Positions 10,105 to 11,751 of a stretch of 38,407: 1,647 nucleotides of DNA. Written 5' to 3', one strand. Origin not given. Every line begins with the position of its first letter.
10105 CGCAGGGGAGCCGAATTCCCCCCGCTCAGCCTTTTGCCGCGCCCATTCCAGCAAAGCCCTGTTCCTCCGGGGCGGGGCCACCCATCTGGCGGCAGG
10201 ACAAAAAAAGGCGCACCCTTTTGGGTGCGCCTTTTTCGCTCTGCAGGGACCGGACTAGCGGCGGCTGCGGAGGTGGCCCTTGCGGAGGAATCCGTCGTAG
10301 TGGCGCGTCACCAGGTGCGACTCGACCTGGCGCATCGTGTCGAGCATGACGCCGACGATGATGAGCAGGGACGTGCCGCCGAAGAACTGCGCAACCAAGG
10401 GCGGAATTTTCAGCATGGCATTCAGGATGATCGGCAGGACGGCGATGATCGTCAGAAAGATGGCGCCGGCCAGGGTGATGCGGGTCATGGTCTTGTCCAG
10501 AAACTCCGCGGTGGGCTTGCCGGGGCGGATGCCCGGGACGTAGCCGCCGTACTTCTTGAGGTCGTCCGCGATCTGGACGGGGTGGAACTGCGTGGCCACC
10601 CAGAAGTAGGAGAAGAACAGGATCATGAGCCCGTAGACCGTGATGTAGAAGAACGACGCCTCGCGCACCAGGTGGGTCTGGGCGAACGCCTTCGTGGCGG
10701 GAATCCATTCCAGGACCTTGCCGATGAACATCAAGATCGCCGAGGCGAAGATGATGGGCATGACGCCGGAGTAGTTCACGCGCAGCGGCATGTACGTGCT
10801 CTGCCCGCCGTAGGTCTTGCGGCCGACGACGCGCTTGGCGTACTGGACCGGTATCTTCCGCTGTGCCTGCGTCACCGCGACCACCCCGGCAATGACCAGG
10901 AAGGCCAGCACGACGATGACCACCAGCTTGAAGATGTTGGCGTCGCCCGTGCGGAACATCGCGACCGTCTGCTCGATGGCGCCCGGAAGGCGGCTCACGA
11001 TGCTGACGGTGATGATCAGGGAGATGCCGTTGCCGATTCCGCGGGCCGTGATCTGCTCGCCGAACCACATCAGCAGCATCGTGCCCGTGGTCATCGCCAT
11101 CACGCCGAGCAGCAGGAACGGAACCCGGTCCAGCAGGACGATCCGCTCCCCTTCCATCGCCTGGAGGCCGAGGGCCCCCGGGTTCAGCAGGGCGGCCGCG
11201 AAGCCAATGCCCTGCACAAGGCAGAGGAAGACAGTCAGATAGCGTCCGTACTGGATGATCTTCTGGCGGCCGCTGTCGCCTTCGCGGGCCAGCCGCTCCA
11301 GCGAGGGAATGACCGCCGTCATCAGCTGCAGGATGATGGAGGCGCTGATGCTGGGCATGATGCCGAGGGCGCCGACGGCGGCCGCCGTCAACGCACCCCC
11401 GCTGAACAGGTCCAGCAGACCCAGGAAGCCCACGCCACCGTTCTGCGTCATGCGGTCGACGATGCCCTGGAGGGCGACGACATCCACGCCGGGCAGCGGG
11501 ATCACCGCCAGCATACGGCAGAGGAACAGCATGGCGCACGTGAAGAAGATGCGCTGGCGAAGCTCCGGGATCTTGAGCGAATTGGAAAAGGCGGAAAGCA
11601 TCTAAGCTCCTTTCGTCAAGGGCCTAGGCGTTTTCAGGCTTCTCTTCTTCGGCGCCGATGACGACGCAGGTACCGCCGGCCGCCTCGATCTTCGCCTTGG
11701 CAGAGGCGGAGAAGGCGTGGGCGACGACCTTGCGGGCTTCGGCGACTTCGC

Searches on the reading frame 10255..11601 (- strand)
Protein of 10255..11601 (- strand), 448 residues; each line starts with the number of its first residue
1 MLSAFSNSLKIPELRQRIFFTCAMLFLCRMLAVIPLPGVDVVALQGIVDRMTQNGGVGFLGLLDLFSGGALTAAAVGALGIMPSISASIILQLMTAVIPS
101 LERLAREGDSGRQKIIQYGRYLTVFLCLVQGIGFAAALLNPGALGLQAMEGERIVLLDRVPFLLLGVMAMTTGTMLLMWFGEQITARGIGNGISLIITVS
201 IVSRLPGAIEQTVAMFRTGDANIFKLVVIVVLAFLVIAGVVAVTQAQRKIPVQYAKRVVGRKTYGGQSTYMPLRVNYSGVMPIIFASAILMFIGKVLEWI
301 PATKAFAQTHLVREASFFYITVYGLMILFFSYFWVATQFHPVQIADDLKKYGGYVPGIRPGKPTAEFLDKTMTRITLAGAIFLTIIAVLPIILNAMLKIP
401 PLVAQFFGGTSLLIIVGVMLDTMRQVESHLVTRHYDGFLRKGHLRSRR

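Call 51: search_protein_families(library=pfam, proteins=[window:10255-11601:-], max_evalue=0.00001)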
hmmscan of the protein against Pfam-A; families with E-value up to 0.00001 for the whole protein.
window:10255-11601:- (448 aa): 1 family
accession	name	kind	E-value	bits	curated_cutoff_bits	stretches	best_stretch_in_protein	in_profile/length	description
PF00344.25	SecY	-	5.6e-108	361.4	32.2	1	78-423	4-306/306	SecY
